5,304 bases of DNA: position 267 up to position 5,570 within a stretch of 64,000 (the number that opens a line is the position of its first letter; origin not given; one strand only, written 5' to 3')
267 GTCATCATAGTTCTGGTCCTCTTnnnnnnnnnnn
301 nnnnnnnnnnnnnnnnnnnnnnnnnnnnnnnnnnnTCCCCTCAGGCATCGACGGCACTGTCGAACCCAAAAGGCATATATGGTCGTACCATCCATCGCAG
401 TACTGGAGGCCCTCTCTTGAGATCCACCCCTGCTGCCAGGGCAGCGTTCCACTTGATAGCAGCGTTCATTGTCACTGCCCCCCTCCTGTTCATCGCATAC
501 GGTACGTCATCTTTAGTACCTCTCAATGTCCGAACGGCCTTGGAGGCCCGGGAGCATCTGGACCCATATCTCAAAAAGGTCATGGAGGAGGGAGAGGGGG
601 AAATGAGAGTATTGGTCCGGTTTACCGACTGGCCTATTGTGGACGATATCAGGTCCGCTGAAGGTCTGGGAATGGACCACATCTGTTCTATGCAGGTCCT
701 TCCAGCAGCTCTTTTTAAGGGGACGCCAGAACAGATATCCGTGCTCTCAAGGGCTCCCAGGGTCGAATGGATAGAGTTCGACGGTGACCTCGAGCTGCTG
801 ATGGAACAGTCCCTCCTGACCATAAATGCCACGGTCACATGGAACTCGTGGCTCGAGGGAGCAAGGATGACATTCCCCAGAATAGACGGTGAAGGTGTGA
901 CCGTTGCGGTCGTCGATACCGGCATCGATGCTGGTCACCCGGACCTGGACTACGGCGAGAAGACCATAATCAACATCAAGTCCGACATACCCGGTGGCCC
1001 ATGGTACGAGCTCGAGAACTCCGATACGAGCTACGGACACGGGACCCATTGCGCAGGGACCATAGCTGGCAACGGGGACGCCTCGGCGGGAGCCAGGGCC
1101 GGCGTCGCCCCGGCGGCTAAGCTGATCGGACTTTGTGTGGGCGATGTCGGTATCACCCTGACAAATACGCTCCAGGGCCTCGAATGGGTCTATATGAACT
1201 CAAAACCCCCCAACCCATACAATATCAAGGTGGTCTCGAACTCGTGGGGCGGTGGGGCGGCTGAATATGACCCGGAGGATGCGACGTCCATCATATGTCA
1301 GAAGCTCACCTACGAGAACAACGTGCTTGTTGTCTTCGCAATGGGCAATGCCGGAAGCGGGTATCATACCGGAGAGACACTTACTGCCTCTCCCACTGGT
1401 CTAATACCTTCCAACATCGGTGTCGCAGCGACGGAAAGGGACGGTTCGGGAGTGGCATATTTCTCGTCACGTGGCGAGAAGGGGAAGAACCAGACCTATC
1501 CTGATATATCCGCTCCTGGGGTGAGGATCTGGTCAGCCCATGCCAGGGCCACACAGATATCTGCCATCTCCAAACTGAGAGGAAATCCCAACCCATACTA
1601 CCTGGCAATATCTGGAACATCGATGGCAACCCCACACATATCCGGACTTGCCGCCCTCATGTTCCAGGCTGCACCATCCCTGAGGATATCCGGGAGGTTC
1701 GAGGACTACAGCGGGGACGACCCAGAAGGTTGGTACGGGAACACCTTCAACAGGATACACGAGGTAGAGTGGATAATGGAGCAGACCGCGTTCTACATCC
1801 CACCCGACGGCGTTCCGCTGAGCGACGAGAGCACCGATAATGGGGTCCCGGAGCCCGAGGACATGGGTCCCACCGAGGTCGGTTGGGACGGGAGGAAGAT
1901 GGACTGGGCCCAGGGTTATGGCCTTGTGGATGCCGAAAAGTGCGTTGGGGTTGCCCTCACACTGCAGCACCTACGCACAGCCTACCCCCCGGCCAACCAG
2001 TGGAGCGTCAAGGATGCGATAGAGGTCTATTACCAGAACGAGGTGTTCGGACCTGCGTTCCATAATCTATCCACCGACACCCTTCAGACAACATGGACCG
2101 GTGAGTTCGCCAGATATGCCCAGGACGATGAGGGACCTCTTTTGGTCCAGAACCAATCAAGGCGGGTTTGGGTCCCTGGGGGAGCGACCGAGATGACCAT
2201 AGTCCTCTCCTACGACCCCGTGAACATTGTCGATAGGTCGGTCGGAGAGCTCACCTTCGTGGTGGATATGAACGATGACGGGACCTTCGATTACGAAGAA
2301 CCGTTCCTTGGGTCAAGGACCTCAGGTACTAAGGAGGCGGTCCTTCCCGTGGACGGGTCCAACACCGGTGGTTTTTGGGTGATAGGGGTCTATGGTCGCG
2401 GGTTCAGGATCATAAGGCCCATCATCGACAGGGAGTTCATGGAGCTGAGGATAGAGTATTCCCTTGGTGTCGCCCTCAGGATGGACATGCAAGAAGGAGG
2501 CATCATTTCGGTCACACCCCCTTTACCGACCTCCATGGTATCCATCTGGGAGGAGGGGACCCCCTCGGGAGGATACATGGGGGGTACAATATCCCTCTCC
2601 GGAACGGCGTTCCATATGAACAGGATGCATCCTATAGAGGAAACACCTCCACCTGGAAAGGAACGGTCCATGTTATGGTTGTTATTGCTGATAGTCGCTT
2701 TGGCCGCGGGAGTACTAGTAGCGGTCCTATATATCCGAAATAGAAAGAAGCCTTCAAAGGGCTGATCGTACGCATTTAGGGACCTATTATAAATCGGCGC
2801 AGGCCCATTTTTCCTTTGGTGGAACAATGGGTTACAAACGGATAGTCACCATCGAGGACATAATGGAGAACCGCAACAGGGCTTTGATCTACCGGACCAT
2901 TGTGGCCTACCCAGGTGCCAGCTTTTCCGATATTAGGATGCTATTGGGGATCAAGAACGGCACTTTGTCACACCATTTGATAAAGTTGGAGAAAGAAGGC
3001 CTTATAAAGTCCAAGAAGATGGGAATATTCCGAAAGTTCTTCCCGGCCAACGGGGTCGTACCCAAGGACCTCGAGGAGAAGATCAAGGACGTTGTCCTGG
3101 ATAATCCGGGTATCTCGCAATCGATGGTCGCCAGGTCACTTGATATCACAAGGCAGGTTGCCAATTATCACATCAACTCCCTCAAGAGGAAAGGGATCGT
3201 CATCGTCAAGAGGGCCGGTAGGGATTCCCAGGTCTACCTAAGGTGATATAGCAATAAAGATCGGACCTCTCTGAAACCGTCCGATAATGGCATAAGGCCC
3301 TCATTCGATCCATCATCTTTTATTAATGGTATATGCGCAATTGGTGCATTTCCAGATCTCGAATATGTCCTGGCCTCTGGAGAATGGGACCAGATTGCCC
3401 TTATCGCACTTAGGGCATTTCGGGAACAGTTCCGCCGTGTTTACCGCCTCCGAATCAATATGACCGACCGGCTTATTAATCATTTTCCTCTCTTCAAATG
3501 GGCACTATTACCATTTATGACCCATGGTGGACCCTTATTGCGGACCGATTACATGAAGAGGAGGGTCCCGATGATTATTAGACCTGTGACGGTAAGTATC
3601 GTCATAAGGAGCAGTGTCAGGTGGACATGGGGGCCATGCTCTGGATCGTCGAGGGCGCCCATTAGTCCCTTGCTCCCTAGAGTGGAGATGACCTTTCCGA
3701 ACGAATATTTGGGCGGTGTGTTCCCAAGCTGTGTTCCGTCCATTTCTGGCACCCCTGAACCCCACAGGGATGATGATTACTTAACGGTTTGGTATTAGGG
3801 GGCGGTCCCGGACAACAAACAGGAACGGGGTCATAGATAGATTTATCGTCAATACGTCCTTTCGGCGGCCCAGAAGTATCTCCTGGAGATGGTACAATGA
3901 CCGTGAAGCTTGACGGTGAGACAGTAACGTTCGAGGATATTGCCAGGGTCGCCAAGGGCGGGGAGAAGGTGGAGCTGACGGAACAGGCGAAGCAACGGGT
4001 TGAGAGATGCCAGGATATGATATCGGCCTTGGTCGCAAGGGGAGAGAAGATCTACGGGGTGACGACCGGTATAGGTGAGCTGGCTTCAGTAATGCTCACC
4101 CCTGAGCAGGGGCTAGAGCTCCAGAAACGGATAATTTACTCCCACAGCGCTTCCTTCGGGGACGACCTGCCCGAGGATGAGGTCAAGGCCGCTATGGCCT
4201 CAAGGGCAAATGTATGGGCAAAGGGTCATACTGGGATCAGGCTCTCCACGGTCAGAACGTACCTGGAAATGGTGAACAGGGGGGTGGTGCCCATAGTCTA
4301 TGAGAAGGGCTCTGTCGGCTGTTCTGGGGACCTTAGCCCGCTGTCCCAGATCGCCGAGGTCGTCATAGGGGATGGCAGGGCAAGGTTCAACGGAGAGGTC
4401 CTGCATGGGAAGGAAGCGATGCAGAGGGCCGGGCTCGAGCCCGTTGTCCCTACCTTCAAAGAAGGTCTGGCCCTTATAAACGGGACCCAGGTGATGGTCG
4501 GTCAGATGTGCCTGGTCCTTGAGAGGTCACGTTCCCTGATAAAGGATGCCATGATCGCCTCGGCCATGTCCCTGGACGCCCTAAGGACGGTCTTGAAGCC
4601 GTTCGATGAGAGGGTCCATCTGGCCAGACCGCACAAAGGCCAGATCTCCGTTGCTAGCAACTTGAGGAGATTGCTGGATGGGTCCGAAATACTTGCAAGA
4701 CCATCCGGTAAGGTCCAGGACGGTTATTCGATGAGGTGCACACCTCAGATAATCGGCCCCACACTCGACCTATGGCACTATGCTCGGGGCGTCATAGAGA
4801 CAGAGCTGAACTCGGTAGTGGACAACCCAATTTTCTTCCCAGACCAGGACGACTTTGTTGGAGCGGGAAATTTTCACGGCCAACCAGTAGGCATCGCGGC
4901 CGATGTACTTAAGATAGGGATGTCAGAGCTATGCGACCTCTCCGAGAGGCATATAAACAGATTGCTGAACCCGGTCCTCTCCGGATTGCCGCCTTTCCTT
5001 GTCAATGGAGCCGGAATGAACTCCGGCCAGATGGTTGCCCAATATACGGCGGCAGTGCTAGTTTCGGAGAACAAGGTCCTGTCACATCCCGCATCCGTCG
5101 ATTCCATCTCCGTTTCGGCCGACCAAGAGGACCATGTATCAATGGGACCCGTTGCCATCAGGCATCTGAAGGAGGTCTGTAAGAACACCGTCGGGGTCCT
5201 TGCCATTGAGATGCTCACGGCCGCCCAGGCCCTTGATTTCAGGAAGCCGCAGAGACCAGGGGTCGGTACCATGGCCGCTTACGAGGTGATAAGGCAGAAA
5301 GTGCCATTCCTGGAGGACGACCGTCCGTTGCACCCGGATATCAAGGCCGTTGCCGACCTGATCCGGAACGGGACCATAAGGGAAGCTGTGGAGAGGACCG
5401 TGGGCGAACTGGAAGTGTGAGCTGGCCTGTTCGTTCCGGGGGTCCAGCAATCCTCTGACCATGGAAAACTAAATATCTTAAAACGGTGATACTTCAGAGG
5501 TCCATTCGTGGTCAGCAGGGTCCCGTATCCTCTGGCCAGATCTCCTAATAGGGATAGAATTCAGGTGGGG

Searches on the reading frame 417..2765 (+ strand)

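Call 53: search_protein_families(library=pfam, proteins=[window:417-2765:+], max_evalue=0.00001)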
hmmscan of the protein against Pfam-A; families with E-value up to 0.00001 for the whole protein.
window:417-2765:+ (782 aa): 1 family
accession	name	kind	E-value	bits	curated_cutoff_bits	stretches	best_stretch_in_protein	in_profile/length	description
PF00082.27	Peptidase_S8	-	1.4e-45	156.2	21.8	1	158-422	1-260/288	Subtilase family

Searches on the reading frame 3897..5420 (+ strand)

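Call 53: search_protein_families(library=pfam, proteins=[window:3897-5420:+], max_evalue=0.00001)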
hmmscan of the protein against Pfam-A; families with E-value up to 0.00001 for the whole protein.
window:3897-5420:+ (507 aa): 1 family
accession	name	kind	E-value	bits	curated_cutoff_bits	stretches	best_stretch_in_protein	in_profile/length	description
PF00221.24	Lyase_aromatic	-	7.2e-176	585.9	27.3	1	11-467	2-466/466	Aromatic amino acid lyase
